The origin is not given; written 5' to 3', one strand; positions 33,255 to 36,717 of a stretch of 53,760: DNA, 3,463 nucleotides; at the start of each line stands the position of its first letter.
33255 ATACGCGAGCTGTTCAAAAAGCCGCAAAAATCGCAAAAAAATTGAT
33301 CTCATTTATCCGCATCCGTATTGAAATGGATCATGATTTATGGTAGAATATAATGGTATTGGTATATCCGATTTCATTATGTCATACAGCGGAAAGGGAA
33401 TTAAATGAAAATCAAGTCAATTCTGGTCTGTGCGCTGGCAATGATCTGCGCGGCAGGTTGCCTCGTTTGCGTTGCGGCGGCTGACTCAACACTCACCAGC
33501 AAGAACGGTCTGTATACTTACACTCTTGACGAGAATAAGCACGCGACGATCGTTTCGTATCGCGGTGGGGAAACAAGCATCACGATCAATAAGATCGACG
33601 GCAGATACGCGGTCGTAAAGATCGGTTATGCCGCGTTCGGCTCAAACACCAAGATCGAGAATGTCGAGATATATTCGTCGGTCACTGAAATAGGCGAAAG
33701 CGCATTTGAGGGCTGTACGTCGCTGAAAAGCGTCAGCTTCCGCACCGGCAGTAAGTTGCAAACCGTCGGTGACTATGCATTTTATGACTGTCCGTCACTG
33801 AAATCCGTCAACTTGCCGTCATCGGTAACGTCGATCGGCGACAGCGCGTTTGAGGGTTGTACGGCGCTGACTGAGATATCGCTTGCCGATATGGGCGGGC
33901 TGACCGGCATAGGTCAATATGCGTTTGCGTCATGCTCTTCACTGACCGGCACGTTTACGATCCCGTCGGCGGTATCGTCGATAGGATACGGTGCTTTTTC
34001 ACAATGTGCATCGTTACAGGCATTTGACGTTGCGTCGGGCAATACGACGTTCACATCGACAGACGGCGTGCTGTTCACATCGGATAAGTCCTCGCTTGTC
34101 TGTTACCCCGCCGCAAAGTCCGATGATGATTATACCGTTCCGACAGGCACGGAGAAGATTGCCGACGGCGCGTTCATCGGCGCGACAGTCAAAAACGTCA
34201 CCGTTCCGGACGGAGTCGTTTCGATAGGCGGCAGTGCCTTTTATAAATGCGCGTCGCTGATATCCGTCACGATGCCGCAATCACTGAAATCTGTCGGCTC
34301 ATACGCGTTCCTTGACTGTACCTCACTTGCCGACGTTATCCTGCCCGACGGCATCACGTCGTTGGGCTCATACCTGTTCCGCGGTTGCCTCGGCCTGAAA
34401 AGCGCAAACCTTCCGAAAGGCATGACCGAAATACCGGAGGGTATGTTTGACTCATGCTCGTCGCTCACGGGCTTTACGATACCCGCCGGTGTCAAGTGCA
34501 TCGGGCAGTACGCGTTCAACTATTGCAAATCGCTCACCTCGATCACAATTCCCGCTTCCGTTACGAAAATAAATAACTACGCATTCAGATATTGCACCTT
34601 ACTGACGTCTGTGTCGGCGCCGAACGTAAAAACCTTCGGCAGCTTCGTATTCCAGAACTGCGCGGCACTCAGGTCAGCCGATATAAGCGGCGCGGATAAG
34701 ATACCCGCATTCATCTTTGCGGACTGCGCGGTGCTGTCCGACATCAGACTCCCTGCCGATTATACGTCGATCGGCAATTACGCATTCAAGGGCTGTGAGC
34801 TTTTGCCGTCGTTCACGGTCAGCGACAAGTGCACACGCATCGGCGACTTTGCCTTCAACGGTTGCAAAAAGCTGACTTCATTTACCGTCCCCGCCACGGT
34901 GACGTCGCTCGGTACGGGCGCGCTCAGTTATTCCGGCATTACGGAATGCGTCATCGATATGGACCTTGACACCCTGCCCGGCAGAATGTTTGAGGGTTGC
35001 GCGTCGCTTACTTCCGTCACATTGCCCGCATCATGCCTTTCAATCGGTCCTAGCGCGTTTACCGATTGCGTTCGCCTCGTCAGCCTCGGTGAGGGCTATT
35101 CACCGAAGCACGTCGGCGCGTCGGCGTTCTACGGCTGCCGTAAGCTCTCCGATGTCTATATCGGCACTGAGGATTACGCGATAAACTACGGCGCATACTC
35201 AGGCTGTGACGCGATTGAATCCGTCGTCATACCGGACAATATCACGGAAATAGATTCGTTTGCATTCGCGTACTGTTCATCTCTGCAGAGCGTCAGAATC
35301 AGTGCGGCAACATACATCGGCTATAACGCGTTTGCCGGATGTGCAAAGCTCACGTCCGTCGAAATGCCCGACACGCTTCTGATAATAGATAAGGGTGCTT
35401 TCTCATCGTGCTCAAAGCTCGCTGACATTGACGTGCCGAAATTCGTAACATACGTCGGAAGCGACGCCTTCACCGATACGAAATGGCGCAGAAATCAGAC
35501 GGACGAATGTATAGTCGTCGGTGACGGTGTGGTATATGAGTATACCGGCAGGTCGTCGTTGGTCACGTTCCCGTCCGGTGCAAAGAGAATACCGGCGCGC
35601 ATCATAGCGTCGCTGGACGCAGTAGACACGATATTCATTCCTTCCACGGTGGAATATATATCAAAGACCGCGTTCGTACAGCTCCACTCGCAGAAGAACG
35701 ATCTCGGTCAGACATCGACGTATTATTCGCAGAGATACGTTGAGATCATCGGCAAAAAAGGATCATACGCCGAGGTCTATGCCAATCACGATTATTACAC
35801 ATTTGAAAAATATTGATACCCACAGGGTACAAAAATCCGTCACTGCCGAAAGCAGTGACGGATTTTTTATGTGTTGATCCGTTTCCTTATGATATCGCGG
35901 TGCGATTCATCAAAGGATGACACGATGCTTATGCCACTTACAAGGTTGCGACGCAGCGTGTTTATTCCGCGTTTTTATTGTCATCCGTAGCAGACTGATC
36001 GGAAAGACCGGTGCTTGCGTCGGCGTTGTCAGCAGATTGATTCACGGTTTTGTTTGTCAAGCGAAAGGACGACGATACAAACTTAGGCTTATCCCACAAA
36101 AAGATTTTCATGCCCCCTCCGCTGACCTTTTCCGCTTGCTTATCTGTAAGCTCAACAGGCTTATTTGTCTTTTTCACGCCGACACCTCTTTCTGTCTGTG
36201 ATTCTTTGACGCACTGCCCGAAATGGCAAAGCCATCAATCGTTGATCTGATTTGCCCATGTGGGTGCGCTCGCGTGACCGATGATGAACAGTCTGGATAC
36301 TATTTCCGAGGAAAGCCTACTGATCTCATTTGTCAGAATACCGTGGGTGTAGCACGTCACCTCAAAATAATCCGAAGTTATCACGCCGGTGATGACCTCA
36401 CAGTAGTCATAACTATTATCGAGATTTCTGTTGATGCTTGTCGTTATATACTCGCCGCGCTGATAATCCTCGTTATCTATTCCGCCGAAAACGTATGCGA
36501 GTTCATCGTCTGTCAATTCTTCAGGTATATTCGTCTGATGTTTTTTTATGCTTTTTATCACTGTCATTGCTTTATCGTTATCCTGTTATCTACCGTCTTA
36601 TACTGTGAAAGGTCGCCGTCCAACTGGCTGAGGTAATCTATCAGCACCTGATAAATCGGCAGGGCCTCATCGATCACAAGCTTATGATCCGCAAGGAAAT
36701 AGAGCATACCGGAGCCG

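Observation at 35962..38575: Three small ORFs share one leader motif but have unrelated, atypical cores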

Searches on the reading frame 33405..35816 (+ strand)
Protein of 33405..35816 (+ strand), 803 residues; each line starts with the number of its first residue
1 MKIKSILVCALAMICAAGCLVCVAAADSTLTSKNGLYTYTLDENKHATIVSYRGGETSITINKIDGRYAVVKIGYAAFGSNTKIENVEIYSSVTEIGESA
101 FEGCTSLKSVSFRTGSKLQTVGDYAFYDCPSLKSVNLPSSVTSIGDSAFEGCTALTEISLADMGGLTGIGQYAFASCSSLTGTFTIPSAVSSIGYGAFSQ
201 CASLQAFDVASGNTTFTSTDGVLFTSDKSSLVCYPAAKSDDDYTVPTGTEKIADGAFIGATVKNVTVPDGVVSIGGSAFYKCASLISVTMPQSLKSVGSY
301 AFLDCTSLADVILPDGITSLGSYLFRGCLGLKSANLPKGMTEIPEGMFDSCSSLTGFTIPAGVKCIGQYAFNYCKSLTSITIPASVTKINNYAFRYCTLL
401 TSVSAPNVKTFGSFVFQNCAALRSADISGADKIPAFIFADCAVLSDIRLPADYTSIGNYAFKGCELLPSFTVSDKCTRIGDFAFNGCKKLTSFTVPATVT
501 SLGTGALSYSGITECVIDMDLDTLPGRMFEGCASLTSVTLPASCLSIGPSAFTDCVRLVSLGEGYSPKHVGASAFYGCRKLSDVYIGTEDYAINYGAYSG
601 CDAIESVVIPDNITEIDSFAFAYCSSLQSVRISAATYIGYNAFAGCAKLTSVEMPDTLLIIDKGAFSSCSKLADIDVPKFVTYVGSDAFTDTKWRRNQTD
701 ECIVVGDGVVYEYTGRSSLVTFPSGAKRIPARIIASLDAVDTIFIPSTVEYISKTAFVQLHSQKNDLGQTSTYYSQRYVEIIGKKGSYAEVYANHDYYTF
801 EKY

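Call 5: search_protein_families(library=pfam, proteins=[window:33405-35816:+], max_evalue=0.01)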
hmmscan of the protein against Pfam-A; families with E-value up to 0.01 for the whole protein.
window:33405-35816:+ (803 aa): 4 families
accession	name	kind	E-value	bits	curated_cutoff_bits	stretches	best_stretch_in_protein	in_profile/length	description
PF13306.12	LRR_5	-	2.2e-165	542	27.7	6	72-204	2-126/127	BspA type Leucine rich repeat region (6 copies)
PF13855.12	LRR_8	-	5.9e-16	58.4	27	0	92-138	12-57/61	Leucine rich repeat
PF12799.13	LRR_4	-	0.0027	18.3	27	0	130-161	1-31/44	Leucine Rich repeats (2 copies)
PF23952.1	LRR_EndoS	-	0.0047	17.6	27.9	0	352-429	36-115/116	Endo-beta-N-acetylglucosaminidase EndoS LRR domain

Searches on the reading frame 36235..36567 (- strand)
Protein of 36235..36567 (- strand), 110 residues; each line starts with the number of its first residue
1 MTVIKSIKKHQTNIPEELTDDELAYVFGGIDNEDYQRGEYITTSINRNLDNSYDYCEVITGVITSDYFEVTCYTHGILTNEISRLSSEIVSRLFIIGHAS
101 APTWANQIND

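Call 5: search_protein_families(library=pfam, proteins=[window:36235-36567:-], max_evalue=0.01)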
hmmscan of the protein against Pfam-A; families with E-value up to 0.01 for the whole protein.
window:36235-36567:- (110 aa): 0 families

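Call 6: search_protein_families(library=ncbifam, proteins=[window:36235-36567:-], max_evalue=1)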
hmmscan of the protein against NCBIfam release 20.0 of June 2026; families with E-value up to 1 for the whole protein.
window:36235-36567:- (110 aa): 1 family
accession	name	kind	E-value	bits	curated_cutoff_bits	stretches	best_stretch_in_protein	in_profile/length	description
NF008969.0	PRK12317.1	subfamily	0.037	12.6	502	1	4-44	270-310/426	elongation factor 1-alpha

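Call 11: find_homologous_proteins(query=window:36235-36567:-, max_evalue=0.01)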
Query window:36235-36567:- (110 aa): 1 proteins with E <= 0.01 among 4 candidates.
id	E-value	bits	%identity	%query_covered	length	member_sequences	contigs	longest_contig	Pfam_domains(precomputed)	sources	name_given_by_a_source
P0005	7.0e-67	240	99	100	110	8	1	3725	-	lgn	-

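Call 25: search_protein_representatives(protein=window:36235-36567:-)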
Query: 110 residues. Proteins with E-value up to 0.001 (for the whole library): 2; up to 1e-10: 2; up to 1e-30: 1. The best 2 are listed.
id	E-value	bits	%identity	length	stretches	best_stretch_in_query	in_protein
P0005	2.2e-67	240.1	99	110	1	1-110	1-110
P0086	2.7e-12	63.0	29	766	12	34-78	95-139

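Call 27: search_protein_families(library=pfam, proteins=[P0086, window:36235-36567:-], max_evalue=10)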
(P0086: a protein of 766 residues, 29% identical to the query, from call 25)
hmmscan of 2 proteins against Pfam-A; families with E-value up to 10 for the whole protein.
P0086 (766 aa): 13 families
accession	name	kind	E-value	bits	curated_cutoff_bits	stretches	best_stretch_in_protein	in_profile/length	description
PF25386.1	Chromo_SEND1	-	6.2e-09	36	27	0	417-431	15-29/55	Single-strand DNA endonuclease 1, chromo domain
PF13518.12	HTH_28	-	1.7e-07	31.6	25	0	240-252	15-27/52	Helix-turn-helix domain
PF01569.27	PAP2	-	2.4e-07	31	27.2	3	687-745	23-78/130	PAP2 superfamily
PF22281.1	DUF6959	-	4.5e-07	30.4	27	0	89-143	35-88/88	Family of unknown function (DUF6959)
PF14154.11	DUF4306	-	2.2e-06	28.2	27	0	549-582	44-77/88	Domain of unknown function (DUF4306)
PF06155.17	GBBH-like_N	-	3.7e-06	28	22.8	0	200-217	10-27/85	Gamma-butyrobetaine hydroxylase-like, N-terminal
PF15035.11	Rootletin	-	0.00092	19.7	36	0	142-161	150-169/188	Ciliary rootlet component, centrosome cohesion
PF05423.18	Mycobact_memb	-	0.0096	16.3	21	0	258-291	69-102/139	Mycobacterium membrane protein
PF03558.18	TBSV_P22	-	0.01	15.8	25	1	43-86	103-146/187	TBSV core protein P21/P22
PF16633.10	APC_u9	-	0.2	13.1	25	0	372-391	52-71/89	Unstructured region on APC between 1st two creatine-rich regions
PF04834.18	Adeno_E3_14_5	-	0.33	11.9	28.7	0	297-321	34-58/100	Early E3 14.5 kDa protein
PF02071.26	NSF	-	1.1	10.8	27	0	238-247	3-12/12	Aromatic-di-Alanine (AdAR) repeat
PF07798.16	CCDC90-like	-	9.2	6.5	33.5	0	315-350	137-172/175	Coiled-coil domain-containing protein 90-like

window:36235-36567:- (110 aa): 2 families
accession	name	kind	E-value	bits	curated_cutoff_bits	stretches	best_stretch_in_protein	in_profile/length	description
PF10439.15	Bacteriocin_IIc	-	0.28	11.6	27.1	1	16-29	5-18/59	Bacteriocin class II with double-glycine leader peptide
PF00123.25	Hormone_2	-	0.45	11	21.2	1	73-85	1-13/28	Peptide hormone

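Call 82: predict_structure(protein=window:36235-36567:-)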
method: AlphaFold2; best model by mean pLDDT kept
length: 110 residues; sequences in the alignment: 1
mean_pLDDT: 46.0   pTM: 0.37
mean pLDDT of the five models: 46.0, 39.2, 36.7, 33.0, 31.8
residues with pLDDT >= 90: 0; 70-90: 0; 50-70: 48; < 50: 62
segments of 3 or more residues with pLDDT < 50: 1-17, 38-58, 60-62, 64-67, 75-77, 101-110
pLDDT, mean of each block of 10 residues (from residue 1): 27 41 55 54 45 44 50 50 51 54 35
secondary structure, 60 per line:
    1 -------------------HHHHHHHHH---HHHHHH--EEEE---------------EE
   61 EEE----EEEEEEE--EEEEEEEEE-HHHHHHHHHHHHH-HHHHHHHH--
elements in order: H20-28 H32-37 E40-43 E59-63 E68-74 E77-85 H87-99 H101-108
